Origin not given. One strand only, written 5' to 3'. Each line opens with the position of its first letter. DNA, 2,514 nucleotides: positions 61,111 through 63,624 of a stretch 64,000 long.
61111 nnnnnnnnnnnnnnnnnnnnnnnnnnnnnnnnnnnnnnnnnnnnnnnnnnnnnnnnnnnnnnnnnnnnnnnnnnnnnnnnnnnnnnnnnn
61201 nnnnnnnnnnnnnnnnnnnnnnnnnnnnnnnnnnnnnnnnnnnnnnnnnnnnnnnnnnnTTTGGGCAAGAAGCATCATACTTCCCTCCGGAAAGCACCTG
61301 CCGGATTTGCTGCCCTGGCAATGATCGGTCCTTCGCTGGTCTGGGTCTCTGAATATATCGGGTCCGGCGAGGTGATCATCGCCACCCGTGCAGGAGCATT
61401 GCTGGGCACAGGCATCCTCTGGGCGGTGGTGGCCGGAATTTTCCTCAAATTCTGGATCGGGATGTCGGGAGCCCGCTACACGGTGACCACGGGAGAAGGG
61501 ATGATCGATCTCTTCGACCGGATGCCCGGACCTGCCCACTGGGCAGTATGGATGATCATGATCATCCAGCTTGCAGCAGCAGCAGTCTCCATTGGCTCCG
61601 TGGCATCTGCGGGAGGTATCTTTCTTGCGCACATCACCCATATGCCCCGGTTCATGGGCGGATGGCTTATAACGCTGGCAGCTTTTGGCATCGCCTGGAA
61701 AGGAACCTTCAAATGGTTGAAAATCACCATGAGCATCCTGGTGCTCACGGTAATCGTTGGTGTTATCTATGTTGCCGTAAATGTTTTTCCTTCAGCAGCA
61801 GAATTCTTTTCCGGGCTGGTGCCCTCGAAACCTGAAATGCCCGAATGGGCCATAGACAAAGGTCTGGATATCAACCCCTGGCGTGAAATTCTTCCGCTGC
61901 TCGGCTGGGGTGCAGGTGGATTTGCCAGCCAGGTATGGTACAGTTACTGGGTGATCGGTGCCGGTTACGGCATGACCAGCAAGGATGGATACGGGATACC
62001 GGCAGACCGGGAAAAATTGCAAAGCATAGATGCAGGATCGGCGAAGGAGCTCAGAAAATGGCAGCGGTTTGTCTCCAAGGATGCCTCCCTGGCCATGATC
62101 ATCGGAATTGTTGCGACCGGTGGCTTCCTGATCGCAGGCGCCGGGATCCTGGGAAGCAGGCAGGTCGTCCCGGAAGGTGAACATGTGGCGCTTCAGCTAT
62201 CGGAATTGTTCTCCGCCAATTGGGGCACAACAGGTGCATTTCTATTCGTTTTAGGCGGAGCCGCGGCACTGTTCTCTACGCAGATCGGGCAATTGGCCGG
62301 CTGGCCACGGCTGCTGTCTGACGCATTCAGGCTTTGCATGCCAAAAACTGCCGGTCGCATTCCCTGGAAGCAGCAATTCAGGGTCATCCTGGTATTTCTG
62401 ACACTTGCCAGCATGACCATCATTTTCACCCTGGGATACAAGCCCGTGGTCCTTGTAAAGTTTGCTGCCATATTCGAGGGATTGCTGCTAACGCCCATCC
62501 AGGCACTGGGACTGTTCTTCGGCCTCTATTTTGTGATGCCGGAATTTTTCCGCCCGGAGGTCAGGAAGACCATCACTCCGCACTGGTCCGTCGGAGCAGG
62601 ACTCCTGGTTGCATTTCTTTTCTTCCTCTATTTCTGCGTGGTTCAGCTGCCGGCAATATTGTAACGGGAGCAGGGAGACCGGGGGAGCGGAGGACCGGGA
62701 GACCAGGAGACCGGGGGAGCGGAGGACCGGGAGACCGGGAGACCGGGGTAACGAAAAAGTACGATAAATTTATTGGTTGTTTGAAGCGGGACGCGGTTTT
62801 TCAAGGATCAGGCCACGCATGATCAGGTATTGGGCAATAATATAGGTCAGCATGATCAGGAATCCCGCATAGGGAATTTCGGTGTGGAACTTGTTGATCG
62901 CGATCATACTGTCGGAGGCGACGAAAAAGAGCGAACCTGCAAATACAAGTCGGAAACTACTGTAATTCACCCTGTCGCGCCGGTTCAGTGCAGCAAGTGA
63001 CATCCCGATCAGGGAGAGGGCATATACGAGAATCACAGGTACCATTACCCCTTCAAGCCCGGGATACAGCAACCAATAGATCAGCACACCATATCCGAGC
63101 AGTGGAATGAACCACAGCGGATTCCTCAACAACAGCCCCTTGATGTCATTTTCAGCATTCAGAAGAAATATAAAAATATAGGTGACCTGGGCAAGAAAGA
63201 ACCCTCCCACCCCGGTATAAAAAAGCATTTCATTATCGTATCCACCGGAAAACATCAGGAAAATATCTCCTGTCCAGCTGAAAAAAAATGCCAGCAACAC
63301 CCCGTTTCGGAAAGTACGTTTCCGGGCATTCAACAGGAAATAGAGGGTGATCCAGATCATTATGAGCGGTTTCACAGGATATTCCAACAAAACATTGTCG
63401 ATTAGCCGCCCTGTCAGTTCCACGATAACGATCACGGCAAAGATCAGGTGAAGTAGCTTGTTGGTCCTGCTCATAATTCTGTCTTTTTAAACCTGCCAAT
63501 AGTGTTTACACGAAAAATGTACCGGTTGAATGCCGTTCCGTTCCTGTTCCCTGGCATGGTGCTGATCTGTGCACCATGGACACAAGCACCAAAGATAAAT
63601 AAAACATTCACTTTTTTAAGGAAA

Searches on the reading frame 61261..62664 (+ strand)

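Call 35: search_protein_families(library=pfam, proteins=[window:61261-62664:+], max_evalue=0.001)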
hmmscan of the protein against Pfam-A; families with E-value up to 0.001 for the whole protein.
window:61261-62664:+ (467 aa): 1 family
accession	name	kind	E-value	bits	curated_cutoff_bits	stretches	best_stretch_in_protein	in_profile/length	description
PF01566.24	Nramp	-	7.3e-13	48.7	29.8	1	42-192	5-156/357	Natural resistance-associated macrophage protein-like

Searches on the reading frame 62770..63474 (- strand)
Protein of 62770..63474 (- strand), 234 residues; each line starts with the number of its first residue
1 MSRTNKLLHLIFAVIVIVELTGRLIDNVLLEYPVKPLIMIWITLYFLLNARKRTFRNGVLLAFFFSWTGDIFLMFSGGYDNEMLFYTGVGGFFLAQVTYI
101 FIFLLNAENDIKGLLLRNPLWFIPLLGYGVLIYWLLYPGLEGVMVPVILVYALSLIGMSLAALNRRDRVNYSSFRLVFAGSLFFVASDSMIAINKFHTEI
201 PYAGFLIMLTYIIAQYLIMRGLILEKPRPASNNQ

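Call 35: search_protein_families(library=pfam, proteins=[window:62770-63474:-], max_evalue=0.001)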
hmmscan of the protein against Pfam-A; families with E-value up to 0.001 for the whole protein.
window:62770-63474:- (234 aa): 1 family
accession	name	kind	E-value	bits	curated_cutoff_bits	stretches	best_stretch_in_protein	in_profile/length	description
PF07947.19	YhhN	-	7.1e-39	133.8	25.6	1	32-222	3-182/182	YhhN family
